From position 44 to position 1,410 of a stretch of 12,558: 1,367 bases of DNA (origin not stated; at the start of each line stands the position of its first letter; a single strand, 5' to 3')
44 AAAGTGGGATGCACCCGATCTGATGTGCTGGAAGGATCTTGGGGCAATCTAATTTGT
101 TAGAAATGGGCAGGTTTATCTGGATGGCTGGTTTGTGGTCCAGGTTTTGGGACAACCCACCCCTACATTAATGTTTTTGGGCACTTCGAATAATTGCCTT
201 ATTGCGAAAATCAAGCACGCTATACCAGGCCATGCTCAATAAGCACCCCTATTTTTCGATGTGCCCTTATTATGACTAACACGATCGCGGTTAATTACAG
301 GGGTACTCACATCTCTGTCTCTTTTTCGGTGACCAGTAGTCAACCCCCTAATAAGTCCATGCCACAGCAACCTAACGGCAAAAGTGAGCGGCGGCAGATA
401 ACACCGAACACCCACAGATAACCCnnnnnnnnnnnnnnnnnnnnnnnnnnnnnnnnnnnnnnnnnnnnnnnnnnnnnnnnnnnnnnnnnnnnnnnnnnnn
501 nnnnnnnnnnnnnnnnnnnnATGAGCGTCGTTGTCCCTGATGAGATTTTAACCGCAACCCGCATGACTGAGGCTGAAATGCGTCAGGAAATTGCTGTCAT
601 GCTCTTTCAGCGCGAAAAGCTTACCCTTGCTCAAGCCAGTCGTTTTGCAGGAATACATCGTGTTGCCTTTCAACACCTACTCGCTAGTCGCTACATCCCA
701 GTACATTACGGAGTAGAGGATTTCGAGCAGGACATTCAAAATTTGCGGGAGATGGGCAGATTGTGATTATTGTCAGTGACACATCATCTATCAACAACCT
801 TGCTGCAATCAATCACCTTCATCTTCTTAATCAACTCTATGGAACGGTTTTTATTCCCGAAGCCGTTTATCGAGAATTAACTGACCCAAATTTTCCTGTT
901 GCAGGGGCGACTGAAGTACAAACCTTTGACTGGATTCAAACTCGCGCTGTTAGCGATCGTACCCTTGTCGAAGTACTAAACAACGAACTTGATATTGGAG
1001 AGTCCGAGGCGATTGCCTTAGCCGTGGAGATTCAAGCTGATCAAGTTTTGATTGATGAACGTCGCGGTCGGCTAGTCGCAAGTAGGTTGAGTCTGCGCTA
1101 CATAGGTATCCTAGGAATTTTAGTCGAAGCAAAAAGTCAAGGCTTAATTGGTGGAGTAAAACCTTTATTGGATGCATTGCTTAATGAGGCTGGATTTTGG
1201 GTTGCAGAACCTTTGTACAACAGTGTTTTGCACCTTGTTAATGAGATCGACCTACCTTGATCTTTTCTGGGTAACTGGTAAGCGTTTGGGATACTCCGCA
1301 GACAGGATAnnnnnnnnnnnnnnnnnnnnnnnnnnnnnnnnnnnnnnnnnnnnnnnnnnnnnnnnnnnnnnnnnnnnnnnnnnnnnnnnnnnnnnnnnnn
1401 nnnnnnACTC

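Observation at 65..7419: ~7.1-kb compositionally foreign island bounded by ~100-bp direct repeats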

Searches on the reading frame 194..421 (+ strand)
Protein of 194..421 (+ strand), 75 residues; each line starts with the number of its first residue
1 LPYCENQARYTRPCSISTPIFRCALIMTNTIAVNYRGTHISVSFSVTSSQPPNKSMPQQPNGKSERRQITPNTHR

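Call 8: search_protein_families(library=pfam, proteins=[window:194-421:+], max_evalue=0.01)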
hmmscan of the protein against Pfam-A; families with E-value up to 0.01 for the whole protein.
window:194-421:+ (75 aa): 0 families

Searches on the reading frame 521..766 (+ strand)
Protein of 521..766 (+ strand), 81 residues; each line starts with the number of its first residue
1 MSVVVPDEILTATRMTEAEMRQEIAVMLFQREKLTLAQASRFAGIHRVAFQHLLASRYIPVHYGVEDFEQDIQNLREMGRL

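Call 11: find_encoding_contigs(protein=window:521-766:+, flank=10000, max_places=10)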
Protein window:521-766:+ (81 aa): 2 contigs read that carry it; 1 place shown.
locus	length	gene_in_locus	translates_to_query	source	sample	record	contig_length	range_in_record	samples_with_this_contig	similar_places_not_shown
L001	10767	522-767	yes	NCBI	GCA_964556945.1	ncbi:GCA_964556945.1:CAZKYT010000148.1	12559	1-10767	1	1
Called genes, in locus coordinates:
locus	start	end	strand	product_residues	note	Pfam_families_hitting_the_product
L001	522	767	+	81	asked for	PF03683:UPF0175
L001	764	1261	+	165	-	PF11848:DUF3368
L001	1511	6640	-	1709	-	PF20703:nSTAND1 (weak), PF20720:nSTAND3 (faint)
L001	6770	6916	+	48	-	-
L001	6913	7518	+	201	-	PF13495:Phage_int_SAM_4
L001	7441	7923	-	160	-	PF04008:Adenosine_kin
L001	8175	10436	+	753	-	PF01145:Band_7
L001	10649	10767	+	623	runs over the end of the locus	PF00069:Pkinase, PF07714:PK_Tyr_Ser-Thr, PF24782:WD40_MABP1-WDR62_2nd, PF24814:WD40_Prp19, PF25175:Beta-prop_WDR5, PF23414:Beta-prop_EML_2, PF24817:WD40_WDHD1_1st, PF25047:Beta-prop_TEP1_2nd, +54 more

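Call 13: search_protein_families(library=ncbifam, proteins=[window:521-766:+], max_evalue=0.01)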
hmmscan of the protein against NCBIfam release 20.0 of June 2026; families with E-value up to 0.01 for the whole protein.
window:521-766:+ (81 aa): 0 families

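Call 14: search_protein_families(library=padloc, proteins=[window:521-766:+], max_evalue=0.01)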
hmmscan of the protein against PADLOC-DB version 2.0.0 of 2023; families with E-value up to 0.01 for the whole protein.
window:521-766:+ (81 aa): 1 family
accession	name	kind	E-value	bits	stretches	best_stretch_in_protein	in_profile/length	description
PDLC05075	PDC-S70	-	4.6e-05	21.8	1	13-61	17-65/83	-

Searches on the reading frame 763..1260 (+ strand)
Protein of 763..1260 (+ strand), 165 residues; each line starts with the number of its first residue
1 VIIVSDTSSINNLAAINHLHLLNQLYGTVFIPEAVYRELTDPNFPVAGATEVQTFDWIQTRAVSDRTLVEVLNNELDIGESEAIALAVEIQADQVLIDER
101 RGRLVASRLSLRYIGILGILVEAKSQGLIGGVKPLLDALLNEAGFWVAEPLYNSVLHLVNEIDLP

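Call 8: search_protein_families(library=pfam, proteins=[window:763-1260:+], max_evalue=0.01)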
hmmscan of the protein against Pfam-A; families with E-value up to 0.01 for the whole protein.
window:763-1260:+ (165 aa): 1 family
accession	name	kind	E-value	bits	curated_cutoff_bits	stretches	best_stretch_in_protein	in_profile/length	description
PF11848.13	DUF3368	-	4.8e-15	55.6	27.3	1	114-159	2-46/46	Domain of unknown function (DUF3368)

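Call 13: search_protein_families(library=ncbifam, proteins=[window:763-1260:+], max_evalue=0.01)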
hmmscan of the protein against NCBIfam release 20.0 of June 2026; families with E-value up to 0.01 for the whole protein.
window:763-1260:+ (165 aa): 0 families

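Call 14: search_protein_families(library=padloc, proteins=[window:763-1260:+], max_evalue=0.01)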
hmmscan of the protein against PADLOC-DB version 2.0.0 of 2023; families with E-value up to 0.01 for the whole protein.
window:763-1260:+ (165 aa): 7 families
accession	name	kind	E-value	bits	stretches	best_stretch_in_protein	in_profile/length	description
PDLC05073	PDC-S70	-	1e-67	225.1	1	1-161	1-161/162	-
PDLC05071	PDC-S70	-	3.5e-53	178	1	1-161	1-159/161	-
PDLC05068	PDC-S70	-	1.3e-44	149.7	1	1-124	1-124/125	-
PDLC05074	PDC-S70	-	1.7e-38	129.7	1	37-157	3-123/127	-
PDLC05070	PDC-S70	-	8.1e-27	92.3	1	3-161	5-161/161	-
PDLC05069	PDC-S70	-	1.4e-15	55.5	1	3-129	2-127/161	-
PDLC05072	PDC-S70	-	4.5e-15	53.9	1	3-157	11-164/167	-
